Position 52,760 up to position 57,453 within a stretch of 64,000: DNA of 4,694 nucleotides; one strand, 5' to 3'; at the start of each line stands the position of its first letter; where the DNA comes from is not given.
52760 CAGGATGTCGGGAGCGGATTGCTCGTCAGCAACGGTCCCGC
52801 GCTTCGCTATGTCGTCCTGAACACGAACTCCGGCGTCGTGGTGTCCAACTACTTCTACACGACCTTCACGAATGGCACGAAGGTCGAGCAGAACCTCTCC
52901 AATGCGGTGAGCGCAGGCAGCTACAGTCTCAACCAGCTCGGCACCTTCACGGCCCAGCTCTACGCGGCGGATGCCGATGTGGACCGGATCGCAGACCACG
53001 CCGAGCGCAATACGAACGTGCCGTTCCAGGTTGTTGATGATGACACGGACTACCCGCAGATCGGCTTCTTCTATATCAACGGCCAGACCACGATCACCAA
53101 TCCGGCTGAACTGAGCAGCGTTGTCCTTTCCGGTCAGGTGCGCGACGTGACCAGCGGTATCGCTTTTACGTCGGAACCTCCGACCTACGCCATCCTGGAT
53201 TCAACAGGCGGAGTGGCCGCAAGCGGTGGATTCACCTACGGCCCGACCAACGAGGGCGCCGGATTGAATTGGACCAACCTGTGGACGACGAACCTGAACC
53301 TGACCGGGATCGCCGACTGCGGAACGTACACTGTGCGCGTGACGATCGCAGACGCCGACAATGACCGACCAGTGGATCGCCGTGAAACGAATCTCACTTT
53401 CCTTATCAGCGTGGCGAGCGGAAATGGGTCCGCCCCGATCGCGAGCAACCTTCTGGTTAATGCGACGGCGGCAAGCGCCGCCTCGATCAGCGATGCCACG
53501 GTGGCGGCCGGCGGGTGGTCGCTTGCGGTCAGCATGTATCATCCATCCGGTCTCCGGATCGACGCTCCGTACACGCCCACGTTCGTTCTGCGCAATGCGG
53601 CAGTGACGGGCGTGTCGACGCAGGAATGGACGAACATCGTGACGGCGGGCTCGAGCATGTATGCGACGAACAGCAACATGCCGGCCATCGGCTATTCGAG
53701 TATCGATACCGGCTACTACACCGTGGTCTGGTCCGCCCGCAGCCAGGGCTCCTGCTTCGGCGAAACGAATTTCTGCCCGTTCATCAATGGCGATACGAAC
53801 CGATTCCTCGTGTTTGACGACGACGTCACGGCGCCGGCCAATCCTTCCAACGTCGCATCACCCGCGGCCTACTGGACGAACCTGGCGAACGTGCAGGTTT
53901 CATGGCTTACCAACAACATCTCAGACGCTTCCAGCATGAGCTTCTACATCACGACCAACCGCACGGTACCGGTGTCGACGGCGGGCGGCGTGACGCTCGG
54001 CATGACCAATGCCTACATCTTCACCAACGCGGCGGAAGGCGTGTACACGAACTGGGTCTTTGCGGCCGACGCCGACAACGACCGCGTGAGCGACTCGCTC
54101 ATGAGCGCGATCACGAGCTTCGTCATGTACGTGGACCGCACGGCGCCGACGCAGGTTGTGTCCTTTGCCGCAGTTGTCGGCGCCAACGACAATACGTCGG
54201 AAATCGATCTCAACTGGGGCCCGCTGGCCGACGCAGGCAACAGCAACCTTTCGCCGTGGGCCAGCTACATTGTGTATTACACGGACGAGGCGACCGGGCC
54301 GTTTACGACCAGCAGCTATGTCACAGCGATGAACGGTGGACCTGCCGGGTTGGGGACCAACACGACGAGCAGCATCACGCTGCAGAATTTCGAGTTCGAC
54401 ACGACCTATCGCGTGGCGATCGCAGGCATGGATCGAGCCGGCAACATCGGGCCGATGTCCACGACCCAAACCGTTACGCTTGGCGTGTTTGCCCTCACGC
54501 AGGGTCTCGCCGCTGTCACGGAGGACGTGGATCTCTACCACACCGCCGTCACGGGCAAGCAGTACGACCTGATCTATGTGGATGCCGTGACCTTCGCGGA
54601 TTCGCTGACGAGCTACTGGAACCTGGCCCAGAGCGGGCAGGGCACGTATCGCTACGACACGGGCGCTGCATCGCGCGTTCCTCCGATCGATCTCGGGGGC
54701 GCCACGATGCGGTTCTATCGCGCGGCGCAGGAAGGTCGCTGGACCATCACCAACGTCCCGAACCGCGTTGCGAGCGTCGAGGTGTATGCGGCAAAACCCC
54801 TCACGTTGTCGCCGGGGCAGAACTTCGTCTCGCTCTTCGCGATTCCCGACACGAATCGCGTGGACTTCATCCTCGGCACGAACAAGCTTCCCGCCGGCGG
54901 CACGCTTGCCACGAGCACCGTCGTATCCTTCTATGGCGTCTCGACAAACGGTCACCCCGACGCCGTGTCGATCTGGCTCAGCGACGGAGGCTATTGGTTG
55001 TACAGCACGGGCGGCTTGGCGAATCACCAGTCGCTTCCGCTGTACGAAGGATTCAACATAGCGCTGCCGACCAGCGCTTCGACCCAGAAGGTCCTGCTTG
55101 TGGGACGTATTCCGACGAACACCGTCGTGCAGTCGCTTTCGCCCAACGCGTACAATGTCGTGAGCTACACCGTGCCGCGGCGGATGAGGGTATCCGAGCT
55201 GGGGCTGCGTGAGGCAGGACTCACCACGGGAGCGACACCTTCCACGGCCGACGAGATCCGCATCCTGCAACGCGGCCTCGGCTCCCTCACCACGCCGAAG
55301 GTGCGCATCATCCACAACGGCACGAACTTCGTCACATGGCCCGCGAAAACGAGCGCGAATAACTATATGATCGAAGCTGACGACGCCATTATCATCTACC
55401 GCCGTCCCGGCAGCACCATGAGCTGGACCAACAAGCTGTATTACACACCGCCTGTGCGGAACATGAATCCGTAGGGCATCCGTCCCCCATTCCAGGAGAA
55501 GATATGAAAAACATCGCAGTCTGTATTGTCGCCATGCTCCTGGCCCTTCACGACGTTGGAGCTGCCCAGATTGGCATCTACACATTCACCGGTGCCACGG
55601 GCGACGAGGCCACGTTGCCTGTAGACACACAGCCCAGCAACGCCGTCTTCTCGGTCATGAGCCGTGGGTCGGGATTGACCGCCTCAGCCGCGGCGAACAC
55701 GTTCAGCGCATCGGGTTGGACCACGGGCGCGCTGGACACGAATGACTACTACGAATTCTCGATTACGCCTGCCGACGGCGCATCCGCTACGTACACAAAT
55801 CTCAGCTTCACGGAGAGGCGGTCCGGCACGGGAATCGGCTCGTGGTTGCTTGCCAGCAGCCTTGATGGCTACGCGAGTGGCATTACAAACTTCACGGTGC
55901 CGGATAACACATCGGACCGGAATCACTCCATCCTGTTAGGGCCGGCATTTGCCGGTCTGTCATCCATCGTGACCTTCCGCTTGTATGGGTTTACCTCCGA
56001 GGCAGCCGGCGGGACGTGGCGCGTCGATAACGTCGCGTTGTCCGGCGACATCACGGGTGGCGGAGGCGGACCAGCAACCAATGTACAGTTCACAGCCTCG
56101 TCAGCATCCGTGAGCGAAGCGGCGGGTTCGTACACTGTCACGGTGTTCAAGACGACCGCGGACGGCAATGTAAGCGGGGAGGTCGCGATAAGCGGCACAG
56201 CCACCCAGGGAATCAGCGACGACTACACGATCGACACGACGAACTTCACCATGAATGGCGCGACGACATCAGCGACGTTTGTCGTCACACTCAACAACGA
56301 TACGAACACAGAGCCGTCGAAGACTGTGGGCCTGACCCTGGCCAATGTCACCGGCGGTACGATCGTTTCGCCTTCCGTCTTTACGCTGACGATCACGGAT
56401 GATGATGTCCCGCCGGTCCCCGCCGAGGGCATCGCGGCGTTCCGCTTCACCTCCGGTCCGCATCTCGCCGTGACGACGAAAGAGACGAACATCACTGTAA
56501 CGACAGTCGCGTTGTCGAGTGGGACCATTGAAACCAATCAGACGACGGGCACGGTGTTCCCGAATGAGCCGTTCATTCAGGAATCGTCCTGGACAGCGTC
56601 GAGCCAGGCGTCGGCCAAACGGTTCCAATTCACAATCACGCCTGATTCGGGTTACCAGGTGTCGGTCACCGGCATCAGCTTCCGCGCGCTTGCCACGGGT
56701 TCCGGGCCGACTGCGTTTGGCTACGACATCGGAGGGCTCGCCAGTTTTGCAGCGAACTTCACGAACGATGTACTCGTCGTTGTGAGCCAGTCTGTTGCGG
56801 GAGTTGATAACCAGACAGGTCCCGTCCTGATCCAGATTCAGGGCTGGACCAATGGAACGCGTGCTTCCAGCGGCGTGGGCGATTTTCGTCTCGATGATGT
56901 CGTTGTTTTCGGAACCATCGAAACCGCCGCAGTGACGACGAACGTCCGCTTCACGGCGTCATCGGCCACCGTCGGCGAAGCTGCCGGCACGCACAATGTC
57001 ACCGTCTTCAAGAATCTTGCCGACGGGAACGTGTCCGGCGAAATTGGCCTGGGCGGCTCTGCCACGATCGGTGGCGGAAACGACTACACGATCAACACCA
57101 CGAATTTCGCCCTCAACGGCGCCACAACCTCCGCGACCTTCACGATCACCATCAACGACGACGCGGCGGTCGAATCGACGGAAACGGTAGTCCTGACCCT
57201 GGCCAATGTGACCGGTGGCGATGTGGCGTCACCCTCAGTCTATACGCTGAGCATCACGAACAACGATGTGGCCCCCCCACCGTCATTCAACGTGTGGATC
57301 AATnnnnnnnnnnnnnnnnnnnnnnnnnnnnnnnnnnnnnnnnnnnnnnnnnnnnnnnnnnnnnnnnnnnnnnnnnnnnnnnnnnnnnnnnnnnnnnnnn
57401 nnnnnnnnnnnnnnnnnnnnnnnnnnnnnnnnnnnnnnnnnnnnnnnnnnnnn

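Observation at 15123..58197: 43-kb locus of three tandem secreted mega-proteins plus a coupled small protein that together carry PLD(HKD), EEP and LTD/Calx-beta modules: a candidate undescribed cell-surface nuclease/adhesion system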

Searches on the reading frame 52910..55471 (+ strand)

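Call 6: search_protein_families(library=pfam, proteins=[window:52910-55471:+], max_evalue=0.01)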
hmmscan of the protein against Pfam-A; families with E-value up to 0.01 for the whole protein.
window:52910-55471:+ (854 aa): 1 family
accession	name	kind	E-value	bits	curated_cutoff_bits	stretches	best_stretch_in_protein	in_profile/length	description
PF00041.27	fn3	-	0.00042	20.9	25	0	426-515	10-76/84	Fibronectin type III domain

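Call 9: search_protein_families(library=ncbifam, proteins=[window:52910-55471:+], max_evalue=0.01)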
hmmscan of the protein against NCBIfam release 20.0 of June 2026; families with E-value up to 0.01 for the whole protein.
window:52910-55471:+ (854 aa): 0 families

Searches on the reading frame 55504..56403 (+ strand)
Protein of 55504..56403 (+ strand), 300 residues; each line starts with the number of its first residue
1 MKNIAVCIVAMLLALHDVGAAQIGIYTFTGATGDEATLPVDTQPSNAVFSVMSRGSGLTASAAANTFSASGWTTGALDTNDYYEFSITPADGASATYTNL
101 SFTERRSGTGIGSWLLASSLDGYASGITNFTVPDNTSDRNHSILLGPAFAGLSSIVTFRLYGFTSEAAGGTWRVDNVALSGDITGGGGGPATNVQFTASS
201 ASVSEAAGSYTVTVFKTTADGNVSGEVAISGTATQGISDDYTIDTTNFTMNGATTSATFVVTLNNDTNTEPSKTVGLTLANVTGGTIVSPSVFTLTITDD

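Call 35: search_protein_families(library=pfam, proteins=[window:55504-56403:+], max_evalue=10)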
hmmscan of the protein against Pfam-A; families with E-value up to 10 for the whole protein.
window:55504-56403:+ (300 aa): 2 families
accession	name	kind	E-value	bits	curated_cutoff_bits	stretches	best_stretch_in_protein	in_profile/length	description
PF03160.20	Calx-beta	-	1.2e-07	32.2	27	1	192-300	6-118/119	Calx-beta domain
PF14344.12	DUF4397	-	3.4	8.7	30.6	1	182-282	16-109/119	Domain of unknown function (DUF4397)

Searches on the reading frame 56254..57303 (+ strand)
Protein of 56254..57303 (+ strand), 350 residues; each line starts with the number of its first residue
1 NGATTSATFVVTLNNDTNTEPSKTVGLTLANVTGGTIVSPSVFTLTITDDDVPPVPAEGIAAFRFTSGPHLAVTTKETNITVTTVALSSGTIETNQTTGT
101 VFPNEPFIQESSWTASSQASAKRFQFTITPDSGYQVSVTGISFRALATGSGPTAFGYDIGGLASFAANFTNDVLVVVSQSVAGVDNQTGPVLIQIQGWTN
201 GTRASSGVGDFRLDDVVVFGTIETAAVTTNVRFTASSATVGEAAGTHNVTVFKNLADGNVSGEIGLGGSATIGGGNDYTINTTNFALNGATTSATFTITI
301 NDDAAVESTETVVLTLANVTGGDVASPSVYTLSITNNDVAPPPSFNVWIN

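Call 35: search_protein_families(library=pfam, proteins=[window:56254-57303:+], max_evalue=10)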
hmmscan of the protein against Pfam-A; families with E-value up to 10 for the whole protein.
window:56254-57303:+ (350 aa): 3 families
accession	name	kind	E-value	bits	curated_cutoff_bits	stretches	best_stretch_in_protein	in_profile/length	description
PF03160.20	Calx-beta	-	3.2e-08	34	27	2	229-337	6-118/119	Calx-beta domain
PF11578.13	DUF3237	-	0.069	13.3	24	1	226-314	6-86/149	Protein of unknown function (DUF3237)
PF20251.4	Big_14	-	0.45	10.9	27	0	8-51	4-47/104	Bacterial Ig-like domain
